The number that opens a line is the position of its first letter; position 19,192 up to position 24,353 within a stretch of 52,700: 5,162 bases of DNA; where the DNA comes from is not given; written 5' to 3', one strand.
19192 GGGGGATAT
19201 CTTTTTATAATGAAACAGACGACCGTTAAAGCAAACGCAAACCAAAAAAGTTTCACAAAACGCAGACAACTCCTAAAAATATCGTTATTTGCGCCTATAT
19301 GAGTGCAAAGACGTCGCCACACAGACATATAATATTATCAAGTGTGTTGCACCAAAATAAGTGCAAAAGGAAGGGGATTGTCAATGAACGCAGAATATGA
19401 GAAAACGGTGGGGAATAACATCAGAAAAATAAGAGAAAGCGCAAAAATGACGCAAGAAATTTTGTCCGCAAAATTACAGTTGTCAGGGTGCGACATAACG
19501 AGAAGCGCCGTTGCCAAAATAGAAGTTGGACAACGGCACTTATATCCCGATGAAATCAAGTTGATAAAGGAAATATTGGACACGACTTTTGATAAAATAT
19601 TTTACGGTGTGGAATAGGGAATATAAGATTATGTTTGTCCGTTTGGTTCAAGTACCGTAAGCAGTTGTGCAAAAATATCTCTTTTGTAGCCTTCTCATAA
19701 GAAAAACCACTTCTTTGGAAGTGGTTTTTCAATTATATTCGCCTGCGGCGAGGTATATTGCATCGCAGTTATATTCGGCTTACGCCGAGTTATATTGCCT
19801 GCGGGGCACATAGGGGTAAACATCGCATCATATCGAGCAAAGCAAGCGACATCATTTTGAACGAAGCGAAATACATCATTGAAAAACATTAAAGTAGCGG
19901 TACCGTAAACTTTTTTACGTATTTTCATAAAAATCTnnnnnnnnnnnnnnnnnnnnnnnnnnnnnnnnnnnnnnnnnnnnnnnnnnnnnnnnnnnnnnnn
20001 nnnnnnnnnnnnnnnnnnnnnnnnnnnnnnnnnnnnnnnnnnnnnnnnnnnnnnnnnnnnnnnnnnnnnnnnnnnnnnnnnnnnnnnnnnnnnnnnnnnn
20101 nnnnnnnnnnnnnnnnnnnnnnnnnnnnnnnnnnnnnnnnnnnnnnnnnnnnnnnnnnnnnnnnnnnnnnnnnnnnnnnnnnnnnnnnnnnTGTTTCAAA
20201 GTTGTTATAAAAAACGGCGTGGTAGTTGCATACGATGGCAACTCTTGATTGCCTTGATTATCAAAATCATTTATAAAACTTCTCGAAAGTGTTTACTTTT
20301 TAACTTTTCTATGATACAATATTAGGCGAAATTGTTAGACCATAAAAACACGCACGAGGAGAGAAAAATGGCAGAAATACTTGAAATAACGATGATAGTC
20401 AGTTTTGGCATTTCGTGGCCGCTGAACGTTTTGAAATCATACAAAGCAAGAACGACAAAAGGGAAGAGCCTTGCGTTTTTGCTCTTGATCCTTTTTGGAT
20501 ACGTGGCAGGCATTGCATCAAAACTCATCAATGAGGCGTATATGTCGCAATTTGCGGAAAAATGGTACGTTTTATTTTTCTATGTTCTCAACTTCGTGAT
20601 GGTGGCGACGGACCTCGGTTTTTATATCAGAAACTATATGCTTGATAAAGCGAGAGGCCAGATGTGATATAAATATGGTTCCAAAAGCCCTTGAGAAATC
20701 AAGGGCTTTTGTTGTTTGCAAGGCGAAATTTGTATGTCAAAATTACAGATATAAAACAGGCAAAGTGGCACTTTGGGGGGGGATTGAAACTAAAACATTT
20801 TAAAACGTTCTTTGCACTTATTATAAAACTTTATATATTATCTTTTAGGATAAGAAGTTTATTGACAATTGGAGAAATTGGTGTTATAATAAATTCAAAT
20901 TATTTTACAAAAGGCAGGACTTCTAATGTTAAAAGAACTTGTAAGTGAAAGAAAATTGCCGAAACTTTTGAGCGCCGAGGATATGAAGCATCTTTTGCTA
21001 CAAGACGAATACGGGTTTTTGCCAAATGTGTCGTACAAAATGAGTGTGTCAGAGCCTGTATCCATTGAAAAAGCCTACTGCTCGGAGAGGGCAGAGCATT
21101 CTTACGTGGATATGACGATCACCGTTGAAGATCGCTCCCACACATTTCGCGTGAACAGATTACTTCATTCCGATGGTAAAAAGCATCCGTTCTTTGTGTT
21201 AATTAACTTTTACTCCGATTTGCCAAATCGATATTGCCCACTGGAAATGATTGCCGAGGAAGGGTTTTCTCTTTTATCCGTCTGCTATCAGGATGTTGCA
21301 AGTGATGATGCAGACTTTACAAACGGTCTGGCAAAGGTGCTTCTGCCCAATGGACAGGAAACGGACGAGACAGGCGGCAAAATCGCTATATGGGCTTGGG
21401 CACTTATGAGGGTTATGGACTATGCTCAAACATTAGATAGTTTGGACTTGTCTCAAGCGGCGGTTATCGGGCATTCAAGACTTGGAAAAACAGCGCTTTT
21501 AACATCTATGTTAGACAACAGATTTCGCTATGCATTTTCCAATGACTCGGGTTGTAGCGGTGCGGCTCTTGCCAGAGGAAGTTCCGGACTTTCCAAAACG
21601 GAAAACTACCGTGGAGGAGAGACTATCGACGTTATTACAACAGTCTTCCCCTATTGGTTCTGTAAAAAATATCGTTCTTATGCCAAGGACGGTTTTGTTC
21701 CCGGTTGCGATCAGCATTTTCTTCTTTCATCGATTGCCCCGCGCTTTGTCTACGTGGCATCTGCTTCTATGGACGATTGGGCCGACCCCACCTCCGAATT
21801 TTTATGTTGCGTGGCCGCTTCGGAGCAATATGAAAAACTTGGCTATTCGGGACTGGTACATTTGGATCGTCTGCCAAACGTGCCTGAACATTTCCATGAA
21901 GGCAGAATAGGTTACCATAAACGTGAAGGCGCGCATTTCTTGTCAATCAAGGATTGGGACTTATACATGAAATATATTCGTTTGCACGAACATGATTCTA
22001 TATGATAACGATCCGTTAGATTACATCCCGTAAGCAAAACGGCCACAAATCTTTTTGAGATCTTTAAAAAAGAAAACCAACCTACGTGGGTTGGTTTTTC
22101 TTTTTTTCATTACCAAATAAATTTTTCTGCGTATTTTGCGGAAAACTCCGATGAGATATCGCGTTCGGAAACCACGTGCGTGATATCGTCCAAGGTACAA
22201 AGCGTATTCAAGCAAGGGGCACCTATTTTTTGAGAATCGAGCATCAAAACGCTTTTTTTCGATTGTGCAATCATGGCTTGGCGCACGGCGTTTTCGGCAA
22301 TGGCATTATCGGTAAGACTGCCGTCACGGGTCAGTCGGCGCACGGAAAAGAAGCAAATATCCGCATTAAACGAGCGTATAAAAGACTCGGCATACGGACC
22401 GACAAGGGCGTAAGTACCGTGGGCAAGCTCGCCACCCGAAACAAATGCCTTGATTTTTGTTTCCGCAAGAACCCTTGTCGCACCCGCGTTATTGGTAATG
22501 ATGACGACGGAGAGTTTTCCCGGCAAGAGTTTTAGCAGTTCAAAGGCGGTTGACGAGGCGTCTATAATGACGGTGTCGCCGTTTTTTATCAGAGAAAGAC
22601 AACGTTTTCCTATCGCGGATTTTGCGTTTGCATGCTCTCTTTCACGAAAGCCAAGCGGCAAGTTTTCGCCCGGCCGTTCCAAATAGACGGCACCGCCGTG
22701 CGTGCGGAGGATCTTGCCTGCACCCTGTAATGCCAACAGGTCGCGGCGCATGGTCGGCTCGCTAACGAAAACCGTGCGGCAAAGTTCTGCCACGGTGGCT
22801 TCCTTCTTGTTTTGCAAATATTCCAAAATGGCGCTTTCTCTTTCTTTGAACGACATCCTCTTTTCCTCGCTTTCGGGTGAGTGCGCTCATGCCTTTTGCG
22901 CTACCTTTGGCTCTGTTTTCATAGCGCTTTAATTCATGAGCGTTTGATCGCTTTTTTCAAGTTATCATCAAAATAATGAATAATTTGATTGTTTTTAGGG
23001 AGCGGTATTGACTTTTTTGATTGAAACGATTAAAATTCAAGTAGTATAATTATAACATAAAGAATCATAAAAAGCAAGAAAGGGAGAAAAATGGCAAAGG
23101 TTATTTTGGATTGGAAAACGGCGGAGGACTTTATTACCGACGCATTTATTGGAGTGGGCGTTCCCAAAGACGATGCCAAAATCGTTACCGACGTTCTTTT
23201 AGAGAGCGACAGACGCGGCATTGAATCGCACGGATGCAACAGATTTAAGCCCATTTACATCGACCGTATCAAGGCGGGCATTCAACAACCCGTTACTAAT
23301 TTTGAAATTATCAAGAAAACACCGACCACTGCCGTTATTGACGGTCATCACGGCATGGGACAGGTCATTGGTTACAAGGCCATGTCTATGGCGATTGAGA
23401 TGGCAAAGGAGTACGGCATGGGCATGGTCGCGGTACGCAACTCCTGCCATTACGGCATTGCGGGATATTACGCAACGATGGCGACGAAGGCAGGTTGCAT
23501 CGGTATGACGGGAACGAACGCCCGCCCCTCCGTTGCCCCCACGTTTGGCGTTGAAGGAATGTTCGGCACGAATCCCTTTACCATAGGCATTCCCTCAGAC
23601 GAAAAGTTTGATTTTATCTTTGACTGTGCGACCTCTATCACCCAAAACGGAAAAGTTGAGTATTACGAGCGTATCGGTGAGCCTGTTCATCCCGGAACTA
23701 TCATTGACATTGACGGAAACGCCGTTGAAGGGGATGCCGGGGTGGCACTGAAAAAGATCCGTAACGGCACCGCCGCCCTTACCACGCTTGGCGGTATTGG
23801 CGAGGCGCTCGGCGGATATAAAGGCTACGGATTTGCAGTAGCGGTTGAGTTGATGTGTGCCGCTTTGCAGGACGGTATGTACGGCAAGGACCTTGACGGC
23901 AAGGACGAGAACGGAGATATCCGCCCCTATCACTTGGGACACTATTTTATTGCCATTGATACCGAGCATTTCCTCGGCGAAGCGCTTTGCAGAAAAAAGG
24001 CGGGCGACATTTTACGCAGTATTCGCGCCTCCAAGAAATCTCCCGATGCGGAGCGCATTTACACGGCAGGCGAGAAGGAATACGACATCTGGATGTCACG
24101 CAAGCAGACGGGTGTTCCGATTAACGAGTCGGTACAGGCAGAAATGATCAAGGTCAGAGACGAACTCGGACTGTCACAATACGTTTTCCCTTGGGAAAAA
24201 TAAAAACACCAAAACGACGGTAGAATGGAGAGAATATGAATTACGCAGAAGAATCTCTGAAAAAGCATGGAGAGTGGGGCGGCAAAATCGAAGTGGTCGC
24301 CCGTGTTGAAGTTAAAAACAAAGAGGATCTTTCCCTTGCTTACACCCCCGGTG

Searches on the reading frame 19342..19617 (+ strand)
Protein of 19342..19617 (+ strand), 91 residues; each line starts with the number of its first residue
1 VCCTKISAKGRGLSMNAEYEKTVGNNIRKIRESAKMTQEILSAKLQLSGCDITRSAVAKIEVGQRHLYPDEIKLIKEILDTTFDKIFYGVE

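Call 53: find_encoding_contigs(protein=window:19342-19617:+, flank=2000, max_places=10)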
Protein window:19342-19617:+ (91 aa): no gene with exactly this product is on record in the collection.

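Call 56: find_encoding_contigs(protein=window:19384-19617:+, flank=2000, max_places=10)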
Protein window:19384-19617:+ (77 aa): no gene with exactly this product is on record in the collection.

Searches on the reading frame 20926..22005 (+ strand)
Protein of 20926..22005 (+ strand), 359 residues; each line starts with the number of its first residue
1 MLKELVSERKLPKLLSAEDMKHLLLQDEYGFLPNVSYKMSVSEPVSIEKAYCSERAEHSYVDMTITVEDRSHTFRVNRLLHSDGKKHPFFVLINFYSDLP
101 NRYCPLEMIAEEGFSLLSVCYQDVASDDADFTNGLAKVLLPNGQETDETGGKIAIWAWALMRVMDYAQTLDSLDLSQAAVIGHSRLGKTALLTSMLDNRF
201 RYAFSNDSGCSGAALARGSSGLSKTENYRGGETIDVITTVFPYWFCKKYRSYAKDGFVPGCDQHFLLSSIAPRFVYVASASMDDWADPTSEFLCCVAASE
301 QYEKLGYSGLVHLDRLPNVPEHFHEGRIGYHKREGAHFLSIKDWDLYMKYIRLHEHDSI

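Call 58: search_protein_families(library=pfam, proteins=[window:20926-22005:+])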
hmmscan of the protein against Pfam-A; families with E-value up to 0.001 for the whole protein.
window:20926-22005:+ (359 aa): 1 family
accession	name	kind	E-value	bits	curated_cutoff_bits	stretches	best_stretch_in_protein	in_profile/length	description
PF22244.2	GCE_fung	-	3.3e-25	89.7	27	1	64-306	2-231/231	Glucuronyl esterase, fungi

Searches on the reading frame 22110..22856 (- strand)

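Call 58: search_protein_families(library=pfam, proteins=[window:22110-22856:-])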
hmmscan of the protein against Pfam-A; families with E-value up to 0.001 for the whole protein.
window:22110-22856:- (248 aa): 3 families
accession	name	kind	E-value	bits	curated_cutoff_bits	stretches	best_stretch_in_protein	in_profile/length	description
PF00455.28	DeoRC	-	1.1e-40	139.7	31.8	1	75-231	2-159/160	DeoR C terminal sensor domain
PF08220.18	HTH_DeoR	-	2.8e-14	53.1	21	1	6-60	1-55/57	DeoR-like helix-turn-helix domain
PF08279.18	HTH_11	-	0.00068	19.9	25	0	6-50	1-47/55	HTH domain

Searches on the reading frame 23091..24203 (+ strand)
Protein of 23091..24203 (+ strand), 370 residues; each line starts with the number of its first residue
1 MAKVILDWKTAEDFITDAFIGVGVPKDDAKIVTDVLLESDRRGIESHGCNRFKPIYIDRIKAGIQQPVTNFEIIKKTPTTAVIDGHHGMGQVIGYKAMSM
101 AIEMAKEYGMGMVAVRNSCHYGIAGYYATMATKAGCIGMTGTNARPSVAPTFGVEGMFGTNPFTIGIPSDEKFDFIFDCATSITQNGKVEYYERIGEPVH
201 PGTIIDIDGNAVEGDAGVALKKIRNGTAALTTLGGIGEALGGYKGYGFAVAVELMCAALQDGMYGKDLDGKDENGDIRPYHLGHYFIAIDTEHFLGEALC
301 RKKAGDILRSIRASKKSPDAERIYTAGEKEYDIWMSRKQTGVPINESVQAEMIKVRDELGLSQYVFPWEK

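Call 59: search_protein_families(library=pfam, proteins=[window:23091-24203:+])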
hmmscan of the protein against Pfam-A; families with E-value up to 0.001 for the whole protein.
window:23091-24203:+ (370 aa): 1 family
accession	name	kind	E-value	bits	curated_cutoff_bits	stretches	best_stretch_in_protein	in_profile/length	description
PF02615.19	Ldh_2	-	3.8e-115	385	38.8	1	7-352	2-332/333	Malate/L-lactate dehydrogenase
